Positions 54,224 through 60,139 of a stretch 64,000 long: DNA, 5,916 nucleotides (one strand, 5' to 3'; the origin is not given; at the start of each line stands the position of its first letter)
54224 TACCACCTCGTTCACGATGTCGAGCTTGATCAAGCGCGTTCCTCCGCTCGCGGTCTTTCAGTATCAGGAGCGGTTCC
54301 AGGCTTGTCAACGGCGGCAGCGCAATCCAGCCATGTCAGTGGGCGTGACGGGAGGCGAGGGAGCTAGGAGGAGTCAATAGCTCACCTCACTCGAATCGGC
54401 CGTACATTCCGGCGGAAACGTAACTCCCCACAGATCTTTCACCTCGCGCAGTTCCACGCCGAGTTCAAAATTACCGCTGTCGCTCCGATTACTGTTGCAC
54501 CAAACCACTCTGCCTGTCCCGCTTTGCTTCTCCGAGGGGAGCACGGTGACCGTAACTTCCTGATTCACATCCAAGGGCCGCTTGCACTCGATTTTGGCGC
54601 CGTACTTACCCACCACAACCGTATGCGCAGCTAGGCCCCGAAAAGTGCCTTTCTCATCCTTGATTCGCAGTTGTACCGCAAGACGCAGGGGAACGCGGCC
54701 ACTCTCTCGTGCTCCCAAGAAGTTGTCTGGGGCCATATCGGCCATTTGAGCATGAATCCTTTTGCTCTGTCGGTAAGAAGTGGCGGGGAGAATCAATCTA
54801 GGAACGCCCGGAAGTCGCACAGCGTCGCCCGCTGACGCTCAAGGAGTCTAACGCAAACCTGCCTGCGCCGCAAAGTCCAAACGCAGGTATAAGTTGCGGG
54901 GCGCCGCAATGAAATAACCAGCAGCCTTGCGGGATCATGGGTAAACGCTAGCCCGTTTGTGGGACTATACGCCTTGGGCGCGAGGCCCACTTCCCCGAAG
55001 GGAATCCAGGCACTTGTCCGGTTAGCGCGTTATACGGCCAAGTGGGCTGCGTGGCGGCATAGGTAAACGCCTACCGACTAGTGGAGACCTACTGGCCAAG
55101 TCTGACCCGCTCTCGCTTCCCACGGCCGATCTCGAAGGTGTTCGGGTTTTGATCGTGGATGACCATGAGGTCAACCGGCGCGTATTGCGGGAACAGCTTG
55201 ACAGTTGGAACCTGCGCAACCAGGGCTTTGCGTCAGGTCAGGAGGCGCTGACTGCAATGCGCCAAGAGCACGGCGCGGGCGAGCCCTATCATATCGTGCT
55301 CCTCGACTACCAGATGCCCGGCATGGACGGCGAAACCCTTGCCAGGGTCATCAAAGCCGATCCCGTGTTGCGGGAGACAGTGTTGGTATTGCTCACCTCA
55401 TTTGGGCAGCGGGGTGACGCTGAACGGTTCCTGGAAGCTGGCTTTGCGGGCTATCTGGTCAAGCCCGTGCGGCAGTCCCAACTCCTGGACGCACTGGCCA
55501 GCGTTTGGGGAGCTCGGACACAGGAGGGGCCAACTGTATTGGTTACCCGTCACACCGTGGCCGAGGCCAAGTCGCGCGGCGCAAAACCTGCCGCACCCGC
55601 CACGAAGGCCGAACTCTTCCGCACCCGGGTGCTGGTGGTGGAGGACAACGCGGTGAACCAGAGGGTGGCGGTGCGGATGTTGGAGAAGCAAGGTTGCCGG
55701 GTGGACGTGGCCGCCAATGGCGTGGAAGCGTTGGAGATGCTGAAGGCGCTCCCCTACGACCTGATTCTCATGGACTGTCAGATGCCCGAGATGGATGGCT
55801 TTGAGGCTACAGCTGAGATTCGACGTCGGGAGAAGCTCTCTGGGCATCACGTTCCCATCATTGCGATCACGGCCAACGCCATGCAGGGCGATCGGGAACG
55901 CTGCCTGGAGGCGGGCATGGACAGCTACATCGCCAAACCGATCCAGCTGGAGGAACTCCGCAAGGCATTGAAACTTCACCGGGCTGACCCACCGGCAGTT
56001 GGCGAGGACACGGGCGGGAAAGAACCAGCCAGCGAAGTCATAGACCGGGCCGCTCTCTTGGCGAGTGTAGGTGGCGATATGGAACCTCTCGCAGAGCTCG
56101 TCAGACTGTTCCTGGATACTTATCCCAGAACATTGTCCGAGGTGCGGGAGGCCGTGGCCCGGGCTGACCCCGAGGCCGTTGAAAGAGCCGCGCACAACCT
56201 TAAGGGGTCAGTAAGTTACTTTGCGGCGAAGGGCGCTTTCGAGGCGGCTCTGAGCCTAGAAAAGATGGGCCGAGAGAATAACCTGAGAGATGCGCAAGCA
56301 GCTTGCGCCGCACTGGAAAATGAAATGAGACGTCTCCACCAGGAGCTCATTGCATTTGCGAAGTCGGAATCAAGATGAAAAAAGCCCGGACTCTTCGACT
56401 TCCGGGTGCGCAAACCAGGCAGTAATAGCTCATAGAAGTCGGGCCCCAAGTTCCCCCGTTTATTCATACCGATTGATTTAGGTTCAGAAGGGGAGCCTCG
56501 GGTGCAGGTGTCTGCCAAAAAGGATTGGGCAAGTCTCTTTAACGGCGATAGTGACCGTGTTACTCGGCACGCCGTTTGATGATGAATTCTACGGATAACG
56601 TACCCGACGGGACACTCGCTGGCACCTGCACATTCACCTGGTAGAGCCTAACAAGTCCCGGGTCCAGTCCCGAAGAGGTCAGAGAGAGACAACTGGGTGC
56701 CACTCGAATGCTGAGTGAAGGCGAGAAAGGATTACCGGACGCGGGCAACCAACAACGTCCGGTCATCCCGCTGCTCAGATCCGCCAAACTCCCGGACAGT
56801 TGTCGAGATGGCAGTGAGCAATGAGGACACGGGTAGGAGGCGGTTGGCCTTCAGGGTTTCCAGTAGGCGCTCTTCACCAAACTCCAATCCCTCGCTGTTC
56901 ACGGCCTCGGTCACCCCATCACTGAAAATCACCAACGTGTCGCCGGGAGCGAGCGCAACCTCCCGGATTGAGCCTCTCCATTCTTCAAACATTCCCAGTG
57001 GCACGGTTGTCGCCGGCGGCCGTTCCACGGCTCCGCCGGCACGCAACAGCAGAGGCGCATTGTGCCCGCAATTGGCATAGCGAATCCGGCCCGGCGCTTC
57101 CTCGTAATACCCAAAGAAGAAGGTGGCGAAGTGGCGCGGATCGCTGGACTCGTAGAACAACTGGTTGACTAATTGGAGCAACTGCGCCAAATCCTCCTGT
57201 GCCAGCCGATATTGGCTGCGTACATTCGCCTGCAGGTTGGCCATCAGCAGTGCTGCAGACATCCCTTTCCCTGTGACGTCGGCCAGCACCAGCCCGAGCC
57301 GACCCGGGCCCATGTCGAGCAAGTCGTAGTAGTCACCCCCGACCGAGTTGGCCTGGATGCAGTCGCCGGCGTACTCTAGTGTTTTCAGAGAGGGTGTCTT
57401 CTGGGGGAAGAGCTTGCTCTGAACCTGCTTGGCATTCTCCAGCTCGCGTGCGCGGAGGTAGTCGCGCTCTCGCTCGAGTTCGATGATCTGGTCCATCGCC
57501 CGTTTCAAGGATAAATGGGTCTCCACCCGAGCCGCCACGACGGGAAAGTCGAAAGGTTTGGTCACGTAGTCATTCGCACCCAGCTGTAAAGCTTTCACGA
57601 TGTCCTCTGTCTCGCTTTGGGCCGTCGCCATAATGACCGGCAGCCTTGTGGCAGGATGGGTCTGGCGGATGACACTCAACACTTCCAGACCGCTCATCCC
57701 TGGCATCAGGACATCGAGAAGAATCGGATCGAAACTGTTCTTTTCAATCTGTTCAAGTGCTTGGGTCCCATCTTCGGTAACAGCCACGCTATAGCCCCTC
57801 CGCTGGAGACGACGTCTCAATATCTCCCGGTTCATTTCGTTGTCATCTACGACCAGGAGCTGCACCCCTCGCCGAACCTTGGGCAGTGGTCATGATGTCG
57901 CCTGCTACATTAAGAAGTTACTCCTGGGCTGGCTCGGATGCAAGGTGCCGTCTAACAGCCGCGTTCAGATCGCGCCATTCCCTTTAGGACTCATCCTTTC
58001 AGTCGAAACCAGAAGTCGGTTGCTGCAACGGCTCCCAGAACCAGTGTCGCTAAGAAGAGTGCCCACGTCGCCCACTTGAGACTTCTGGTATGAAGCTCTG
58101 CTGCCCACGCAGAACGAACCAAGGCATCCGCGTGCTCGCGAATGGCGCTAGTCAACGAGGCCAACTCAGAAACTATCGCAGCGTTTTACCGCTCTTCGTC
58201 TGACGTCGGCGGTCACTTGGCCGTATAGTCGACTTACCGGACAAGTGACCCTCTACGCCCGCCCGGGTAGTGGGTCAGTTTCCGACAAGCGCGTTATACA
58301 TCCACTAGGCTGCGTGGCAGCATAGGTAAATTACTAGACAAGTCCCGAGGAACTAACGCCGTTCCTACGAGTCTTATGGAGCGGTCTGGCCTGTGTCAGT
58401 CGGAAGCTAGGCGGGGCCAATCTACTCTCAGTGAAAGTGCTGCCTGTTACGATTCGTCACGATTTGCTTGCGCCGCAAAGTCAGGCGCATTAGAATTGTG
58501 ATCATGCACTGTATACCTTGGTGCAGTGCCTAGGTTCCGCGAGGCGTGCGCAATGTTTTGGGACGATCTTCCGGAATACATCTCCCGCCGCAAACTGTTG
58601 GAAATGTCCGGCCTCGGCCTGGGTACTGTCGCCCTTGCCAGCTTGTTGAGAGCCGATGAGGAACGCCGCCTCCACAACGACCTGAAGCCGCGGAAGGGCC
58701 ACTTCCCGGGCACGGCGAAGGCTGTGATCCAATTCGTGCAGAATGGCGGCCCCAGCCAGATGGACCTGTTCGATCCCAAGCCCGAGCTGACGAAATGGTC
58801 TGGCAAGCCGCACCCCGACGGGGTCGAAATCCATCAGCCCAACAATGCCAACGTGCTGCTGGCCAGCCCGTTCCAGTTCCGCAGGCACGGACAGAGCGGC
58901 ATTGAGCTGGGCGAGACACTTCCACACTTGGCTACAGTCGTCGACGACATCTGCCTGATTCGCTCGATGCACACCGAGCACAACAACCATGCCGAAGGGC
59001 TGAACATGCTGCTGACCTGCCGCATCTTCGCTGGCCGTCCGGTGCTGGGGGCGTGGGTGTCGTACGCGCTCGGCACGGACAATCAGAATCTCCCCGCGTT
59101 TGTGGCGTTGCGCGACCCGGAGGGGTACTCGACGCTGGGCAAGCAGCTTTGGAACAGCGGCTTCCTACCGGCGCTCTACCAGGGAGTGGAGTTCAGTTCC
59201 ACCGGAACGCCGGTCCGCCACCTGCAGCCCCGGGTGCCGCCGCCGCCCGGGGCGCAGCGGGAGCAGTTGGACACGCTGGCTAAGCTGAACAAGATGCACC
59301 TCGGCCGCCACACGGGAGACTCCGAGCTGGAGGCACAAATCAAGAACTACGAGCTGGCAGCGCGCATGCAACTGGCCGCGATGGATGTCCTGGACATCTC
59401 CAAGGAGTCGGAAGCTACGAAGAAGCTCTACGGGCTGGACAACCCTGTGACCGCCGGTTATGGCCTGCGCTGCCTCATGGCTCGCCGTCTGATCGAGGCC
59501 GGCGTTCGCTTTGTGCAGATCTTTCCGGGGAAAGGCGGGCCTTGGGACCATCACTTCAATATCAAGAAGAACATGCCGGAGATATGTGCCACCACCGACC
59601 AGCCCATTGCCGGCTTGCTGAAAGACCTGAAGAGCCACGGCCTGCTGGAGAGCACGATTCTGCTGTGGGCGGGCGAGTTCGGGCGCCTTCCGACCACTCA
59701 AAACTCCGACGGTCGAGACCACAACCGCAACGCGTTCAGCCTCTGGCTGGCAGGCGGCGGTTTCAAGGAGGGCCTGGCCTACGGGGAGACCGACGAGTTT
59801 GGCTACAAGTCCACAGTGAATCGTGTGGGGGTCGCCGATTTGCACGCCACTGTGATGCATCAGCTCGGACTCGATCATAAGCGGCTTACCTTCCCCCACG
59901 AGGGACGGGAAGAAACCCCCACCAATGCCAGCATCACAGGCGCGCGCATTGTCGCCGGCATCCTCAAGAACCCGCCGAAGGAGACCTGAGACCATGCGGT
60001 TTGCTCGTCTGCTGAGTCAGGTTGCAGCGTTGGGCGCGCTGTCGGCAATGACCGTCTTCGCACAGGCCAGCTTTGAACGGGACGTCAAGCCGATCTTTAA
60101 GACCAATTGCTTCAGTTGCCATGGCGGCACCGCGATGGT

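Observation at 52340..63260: Mosaic palindrome-containing repeat family at four intergenic sites, all in one orientation, delimiting multi-gene blocks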

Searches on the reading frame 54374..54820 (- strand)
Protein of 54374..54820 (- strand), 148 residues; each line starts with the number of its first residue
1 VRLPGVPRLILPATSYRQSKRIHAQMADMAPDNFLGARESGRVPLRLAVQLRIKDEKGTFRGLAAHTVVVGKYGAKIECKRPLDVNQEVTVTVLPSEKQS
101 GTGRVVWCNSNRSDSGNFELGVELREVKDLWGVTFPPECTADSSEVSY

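Call 17: search_protein_families(library=pfam, proteins=[window:54374-54820:-], max_evalue=0.01)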
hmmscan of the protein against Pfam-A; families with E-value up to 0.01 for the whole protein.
window:54374-54820:- (148 aa): 1 family
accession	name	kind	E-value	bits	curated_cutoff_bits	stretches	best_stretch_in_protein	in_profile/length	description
PF07238.19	PilZ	-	9.5e-07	29.5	22.5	1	38-126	3-87/102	PilZ domain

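Call 47: find_encoding_contigs(protein=window:54374-54820:-, flank=10000, max_places=10)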
Protein window:54374-54820:- (148 aa): no gene with exactly this product is on record in the collection.

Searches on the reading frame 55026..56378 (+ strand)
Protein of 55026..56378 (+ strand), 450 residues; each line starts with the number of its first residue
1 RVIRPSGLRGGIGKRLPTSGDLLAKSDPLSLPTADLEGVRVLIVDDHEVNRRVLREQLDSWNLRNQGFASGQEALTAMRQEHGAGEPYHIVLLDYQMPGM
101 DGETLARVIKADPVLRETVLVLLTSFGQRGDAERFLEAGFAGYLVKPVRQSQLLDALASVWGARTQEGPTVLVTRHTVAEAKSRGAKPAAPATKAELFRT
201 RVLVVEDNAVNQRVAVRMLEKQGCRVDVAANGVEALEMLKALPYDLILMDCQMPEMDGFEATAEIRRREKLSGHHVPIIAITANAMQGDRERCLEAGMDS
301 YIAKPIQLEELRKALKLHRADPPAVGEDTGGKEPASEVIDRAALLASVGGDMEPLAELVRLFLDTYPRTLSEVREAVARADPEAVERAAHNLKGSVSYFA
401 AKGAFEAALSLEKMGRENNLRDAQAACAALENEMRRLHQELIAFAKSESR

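Call 17: search_protein_families(library=pfam, proteins=[window:55026-56378:+], max_evalue=0.01)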
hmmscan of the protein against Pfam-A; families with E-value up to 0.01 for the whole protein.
window:55026-56378:+ (450 aa): 3 families
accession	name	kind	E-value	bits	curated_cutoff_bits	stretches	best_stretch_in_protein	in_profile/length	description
PF00072.30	Response_reg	-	2.6e-57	192.2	30.2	2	202-315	1-110/111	Response regulator receiver domain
PF01627.28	Hpt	-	4.8e-14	52.8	24.6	1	357-439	1-83/84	Hpt domain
PF23198.2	PDE8A_N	-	5.1e-07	30.2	29.6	0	215-292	26-102/147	PDE8A-like, N-terminal domain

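Call 44: find_related_loci(query=window:55149-56378:+, collection=genome_contigs, flank=10000)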
Query window:55149-56378:+ (409 aa) in genome_contigs; peptide patterns used: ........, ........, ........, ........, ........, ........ (x = any residue, [..] = any of these).
600 stretches matched a pattern (row limit reached: there are more); 581 encode a relative of the query (tblastn E <= 1e-3); the best 80 are kept; 80 distinct loci.
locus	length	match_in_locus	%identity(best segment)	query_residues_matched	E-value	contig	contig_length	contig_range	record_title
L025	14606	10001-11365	43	1-400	4e-104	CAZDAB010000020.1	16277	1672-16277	MAG TPA_asm: uncultured Desulfobacteraceae bacterium isolate binchicken_co89_303 genome assembly, contig: NODE_6542_leng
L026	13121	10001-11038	59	1-275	5e-101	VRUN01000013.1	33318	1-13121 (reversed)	MAG: Candidatus Methylomirabilota bacterium isolate MohnsGC08_bin020 NODE_13_length_33318_cov_8.184802, whole genome sho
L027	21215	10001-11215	46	1-400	2e-100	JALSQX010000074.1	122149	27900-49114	MAG: Blastocatellia bacterium isolate 356-308_maxbin2_scaf2bin.121 356-308_scaffold_65_c1, whole genome shotgun sequence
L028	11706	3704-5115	57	1-275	1e-99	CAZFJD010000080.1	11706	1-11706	MAG TPA_asm: uncultured Syntrophaceae bacterium isolate binchicken_co325_68 genome assembly, contig: NODE_1914_length_11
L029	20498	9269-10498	45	1-378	1e-97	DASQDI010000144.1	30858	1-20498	MAG TPA_asm: Blastocatellia bacterium isolate SMAG_U11723 k141_1247482, whole genome shotgun sequence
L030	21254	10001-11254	45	1-398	1e-94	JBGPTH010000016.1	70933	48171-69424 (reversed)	MAG: Nitrospiria bacterium isolate OBJ1_062018_110_73 k141_2649148_length_70933_cov_17.6114, whole genome shotgun sequen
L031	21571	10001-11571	41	1-400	2e-91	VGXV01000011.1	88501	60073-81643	MAG: Planctomycetota bacterium isolate K_DeepCast_100m_m2_328 K_DeepCast_100m_m2_328_Ga0194127_10000247, whole genome sh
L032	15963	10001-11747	44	1-395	8e-92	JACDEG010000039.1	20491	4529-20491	MAG: Pyrinomonadaceae bacterium isolate MGR_bin354 SD2902_NODE_358_length_20491_cov_1.382636, whole genome shotgun seque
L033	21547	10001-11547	43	1-406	4e-90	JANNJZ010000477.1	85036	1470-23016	MAG: Pyrinomonadaceae bacterium isolate SOY_4_C_metabat_258 SOY_4_C_k141_1399200, whole genome shotgun sequence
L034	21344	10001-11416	42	1-402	8e-89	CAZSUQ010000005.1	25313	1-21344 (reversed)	MAG TPA_asm: uncultured Thermodesulfobacteriota bacterium isolate binchicken_co97_83 genome assembly, contig: NODE_8017_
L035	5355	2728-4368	42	2-402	2e-88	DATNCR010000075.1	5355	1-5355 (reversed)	MAG TPA_asm: Nitrospiraceae bacterium isolate SMAG_U11219 k141_3366046, whole genome shotgun sequence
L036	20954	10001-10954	55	1-305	2e-88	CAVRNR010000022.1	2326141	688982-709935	MAG: Bryobacterales bacterium isolate MFD01231.bin.1.36 genome assembly, contig: contig_8940, whole genome shotgun seque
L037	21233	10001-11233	42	1-395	2e-86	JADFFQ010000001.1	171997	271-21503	MAG: Planctomycetota bacterium isolate B28T1B8 B28T1B8_NODE74, whole genome shotgun sequence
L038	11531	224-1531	41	2-401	2e-86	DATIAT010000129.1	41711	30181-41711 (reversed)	MAG TPA_asm: Nitrospiraceae bacterium isolate SMAG_U16271 k141_1622805, whole genome shotgun sequence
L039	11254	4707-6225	44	1-396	2e-86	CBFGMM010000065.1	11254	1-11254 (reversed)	MAG TPA_asm: uncultured Thermomonas sp. isolate SRR11128414_metabat2_1 genome assembly, contig: ERZ27253872.66, whole ge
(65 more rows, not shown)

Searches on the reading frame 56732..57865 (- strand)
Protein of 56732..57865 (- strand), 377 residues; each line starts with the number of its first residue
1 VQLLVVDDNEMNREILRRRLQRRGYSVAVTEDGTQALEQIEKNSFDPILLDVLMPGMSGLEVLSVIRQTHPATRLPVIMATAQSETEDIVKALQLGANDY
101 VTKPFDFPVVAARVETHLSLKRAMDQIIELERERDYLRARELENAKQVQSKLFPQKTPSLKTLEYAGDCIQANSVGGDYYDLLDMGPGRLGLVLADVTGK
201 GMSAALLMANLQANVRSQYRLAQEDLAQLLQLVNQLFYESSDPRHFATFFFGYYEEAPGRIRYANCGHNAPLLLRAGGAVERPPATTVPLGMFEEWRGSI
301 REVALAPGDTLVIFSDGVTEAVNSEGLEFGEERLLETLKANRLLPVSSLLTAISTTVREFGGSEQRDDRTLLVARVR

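Call 17: search_protein_families(library=pfam, proteins=[window:56732-57865:-], max_evalue=0.01)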
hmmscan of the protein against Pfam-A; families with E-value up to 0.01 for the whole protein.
window:56732-57865:- (377 aa): 2 families
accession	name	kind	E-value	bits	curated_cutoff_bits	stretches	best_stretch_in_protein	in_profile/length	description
PF07228.17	SpoIIE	-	1.5e-49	169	25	1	187-377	2-192/192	Stage II sporulation protein E (SpoIIE)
PF00072.30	Response_reg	-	4.4e-33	114.2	30.2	1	4-114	2-110/111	Response regulator receiver domain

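Call 46: find_encoding_contigs(protein=window:56732-57865:-, flank=10000, max_places=10)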
Protein window:56732-57865:- (377 aa): no gene with exactly this product is on record in the collection.

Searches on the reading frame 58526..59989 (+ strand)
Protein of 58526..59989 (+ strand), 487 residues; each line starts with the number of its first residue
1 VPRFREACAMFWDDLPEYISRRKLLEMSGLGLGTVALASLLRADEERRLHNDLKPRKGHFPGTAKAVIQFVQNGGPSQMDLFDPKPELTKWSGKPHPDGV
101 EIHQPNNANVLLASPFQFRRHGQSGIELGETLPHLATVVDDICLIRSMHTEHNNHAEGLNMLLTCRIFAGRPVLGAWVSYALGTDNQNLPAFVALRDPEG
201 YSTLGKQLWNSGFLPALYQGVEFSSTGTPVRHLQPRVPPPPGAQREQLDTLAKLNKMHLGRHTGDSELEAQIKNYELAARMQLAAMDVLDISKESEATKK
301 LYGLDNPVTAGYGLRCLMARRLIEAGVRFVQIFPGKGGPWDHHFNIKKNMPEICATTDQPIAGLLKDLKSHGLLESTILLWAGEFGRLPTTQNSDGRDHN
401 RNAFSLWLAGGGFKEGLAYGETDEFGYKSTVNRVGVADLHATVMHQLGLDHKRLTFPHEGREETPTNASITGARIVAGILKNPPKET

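Call 17: search_protein_families(library=pfam, proteins=[window:58526-59989:+], max_evalue=0.01)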
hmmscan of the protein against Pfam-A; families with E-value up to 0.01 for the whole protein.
window:58526-59989:+ (487 aa): 1 family
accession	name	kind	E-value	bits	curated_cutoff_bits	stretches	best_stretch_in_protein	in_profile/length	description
PF07394.17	DUF1501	-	1e-139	466.5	27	1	64-466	1-380/390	Protein of unknown function (DUF1501)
